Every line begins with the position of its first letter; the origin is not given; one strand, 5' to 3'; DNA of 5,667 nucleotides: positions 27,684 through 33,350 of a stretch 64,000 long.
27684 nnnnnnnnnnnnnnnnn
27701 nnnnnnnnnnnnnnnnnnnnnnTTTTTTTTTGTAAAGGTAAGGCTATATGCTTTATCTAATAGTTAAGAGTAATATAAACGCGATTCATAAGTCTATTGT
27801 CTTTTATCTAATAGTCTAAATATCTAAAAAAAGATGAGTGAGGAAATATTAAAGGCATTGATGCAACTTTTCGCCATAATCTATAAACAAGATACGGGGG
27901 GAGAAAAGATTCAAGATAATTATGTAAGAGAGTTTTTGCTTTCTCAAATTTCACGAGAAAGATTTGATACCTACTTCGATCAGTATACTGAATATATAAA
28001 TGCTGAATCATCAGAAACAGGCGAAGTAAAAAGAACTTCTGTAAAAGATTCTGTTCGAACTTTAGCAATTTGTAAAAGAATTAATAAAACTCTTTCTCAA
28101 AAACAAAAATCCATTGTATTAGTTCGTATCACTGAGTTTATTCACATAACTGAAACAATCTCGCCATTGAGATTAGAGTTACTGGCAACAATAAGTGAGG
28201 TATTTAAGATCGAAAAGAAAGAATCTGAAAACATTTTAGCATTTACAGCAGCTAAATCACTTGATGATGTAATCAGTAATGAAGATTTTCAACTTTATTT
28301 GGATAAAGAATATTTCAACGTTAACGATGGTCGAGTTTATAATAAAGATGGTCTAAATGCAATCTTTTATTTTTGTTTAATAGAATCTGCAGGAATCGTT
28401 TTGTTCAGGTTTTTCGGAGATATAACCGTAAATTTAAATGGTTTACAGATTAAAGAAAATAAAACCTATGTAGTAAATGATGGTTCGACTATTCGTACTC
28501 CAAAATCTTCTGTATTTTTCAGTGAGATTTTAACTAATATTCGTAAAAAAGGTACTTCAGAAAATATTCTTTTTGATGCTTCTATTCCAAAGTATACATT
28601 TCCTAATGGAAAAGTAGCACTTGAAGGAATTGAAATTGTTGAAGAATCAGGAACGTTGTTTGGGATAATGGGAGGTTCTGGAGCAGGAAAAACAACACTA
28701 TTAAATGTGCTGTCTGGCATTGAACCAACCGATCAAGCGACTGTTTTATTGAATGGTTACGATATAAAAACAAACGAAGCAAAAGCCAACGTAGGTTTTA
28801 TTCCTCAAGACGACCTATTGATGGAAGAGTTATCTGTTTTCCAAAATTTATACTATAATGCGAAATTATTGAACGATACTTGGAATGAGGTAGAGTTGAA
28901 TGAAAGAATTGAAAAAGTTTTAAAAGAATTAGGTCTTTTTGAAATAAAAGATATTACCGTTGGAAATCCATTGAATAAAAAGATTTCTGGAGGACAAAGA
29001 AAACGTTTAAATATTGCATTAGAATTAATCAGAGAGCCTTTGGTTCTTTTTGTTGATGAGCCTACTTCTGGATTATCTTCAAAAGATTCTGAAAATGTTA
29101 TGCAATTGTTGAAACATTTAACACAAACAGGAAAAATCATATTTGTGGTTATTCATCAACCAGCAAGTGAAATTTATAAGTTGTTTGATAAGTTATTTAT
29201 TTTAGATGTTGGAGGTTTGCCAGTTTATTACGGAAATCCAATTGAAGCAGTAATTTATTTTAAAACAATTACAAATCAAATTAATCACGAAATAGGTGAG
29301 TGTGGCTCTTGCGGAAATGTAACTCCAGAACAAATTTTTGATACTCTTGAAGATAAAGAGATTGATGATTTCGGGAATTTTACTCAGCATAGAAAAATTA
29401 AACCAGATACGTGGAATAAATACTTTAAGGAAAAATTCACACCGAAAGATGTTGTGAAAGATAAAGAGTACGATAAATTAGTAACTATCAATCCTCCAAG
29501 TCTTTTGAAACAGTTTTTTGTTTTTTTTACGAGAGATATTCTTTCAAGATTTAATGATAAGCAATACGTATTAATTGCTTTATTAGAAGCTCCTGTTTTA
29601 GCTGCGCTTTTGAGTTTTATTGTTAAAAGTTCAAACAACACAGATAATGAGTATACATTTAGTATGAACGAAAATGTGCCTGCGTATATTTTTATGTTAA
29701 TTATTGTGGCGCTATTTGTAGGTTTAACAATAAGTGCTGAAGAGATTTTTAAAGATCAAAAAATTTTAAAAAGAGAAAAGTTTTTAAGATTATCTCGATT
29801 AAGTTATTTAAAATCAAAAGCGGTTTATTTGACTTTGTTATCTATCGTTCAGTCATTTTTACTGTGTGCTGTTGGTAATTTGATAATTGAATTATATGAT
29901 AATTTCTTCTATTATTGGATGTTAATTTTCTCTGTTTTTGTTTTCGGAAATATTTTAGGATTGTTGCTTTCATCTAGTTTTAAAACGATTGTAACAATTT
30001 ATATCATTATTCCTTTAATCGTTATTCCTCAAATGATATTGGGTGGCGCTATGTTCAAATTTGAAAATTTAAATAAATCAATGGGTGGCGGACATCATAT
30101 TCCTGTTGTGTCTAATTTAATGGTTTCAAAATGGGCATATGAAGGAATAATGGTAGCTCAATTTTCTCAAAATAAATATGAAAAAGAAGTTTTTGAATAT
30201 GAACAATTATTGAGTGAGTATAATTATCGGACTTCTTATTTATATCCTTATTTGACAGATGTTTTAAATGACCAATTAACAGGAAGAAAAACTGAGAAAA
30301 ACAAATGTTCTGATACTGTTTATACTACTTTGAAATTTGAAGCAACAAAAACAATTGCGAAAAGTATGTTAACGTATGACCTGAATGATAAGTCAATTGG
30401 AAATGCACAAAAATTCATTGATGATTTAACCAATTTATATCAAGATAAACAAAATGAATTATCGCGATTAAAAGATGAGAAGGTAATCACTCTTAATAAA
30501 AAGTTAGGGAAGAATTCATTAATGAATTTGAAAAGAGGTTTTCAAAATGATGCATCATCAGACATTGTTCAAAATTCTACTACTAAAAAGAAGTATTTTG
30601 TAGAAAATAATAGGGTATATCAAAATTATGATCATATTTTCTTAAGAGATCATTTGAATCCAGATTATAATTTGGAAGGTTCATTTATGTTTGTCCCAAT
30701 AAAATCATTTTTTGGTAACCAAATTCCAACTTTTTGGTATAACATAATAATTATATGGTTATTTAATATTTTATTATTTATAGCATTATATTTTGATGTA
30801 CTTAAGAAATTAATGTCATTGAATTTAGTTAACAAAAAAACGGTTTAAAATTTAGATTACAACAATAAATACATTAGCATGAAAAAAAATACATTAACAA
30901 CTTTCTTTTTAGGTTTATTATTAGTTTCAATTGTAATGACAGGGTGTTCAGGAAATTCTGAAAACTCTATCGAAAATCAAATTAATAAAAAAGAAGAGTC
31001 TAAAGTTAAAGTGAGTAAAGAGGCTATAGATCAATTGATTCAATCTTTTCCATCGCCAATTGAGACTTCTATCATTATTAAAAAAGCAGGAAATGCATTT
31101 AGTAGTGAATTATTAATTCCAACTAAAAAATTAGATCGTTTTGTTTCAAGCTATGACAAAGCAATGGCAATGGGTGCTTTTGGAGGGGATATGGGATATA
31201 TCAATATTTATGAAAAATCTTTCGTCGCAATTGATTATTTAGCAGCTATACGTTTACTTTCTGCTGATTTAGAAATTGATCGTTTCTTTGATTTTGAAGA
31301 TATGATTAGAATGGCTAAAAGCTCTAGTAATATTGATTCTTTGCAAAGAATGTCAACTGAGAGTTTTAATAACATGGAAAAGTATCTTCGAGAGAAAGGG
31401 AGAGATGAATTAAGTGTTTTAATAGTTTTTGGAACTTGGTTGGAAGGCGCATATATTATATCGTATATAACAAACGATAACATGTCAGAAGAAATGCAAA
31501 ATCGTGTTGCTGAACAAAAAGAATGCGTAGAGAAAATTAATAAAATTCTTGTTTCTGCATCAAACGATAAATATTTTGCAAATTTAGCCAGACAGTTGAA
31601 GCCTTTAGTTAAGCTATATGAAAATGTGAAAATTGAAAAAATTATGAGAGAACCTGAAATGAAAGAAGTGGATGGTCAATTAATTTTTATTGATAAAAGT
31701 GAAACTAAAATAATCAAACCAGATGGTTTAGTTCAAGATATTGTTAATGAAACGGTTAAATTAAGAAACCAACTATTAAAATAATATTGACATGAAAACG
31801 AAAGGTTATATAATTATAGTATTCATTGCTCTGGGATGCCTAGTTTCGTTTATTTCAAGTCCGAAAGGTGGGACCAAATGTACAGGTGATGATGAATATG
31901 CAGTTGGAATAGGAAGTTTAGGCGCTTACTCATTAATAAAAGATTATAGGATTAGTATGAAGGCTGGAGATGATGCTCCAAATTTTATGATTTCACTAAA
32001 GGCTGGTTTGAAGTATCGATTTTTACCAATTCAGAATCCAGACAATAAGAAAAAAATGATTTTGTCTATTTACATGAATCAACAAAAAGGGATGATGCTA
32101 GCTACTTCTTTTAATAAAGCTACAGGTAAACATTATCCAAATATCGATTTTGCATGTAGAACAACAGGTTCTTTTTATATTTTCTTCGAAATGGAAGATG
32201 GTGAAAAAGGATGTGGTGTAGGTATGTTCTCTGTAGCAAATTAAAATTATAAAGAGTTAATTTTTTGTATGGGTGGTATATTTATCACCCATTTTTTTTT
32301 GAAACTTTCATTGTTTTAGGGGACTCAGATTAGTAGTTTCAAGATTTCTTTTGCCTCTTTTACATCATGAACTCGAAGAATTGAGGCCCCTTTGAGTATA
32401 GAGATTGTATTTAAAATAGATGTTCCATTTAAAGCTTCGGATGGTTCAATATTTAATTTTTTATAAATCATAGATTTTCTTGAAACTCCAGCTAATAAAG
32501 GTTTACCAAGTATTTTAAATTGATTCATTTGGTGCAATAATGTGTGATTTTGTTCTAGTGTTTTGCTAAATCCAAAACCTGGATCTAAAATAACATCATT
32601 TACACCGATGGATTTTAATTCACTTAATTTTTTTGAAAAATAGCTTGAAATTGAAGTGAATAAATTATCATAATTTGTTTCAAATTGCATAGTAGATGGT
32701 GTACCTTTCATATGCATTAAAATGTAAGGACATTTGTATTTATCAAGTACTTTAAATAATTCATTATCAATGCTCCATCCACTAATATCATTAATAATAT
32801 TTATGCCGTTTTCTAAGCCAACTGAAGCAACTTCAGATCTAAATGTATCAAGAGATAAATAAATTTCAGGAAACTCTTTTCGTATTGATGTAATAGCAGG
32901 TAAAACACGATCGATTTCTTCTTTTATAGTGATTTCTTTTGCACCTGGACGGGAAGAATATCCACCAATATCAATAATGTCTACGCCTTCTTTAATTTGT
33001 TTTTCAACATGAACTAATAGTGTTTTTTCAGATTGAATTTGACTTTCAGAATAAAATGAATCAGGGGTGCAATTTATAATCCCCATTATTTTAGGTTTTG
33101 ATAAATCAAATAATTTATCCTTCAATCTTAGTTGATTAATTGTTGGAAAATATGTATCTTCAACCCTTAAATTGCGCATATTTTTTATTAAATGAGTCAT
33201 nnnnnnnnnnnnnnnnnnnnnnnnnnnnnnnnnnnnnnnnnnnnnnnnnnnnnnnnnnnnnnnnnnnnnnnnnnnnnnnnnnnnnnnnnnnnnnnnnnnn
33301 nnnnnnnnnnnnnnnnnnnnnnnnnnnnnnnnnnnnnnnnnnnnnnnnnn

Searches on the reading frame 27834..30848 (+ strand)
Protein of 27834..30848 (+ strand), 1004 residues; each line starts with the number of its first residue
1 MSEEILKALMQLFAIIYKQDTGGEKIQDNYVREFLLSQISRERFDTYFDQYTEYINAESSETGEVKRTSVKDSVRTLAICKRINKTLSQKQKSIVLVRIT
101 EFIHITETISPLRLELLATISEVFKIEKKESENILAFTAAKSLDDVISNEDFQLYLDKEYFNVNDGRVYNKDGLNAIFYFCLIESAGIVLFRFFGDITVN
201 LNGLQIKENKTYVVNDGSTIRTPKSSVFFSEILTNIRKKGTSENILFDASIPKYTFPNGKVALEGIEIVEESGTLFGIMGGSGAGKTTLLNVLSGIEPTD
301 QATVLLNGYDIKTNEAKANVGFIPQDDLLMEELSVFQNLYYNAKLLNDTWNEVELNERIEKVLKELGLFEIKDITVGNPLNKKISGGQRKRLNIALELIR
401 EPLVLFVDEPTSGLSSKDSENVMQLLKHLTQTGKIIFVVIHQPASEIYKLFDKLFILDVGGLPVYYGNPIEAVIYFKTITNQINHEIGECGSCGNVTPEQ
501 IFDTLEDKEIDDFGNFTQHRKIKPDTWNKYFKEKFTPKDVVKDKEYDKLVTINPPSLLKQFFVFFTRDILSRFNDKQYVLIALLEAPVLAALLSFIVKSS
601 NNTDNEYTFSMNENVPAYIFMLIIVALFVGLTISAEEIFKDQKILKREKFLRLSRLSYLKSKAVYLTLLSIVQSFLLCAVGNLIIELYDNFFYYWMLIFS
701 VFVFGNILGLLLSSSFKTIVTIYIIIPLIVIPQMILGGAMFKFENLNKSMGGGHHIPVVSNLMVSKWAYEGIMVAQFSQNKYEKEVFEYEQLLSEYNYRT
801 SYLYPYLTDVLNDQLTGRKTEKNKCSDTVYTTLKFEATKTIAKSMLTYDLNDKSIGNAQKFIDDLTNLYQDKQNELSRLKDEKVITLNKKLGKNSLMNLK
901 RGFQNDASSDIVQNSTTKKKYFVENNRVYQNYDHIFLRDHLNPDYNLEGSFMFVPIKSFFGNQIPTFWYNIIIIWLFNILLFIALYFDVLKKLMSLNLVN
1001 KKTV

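Call 57: search_protein_families(library=pfam, proteins=[window:27834-30848:+], max_evalue=0.00001)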
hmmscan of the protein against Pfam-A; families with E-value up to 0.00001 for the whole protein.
window:27834-30848:+ (1004 aa): 4 families
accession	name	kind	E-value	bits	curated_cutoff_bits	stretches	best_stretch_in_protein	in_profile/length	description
PF00005.33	ABC_tran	-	2.7e-28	99.7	25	1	271-412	9-137/137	ABC transporter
PF01061.29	ABC2_membrane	-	1.4e-20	74.2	26.9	1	560-777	2-211/211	ABC-2 type transporter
PF12698.13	ABC2_membrane_3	-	2.7e-09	37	31.6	1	538-774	71-317/347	ABC-2 family transporter protein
PF19055.6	ABC2_membrane_7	-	8.5e-07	28.6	22.7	0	441-483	1-43/410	ABC-2 type transporter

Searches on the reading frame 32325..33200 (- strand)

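Call 57: search_protein_families(library=pfam, proteins=[window:32325-33200:-], max_evalue=0.00001)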
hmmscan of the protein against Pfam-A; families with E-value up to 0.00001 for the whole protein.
window:32325-33200:- (291 aa): 1 family
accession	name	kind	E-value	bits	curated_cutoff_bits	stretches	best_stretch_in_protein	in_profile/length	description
PF00809.28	Pterin_bind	-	5.9e-72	242.7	25.5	1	39-278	1-244/244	Pterin binding enzyme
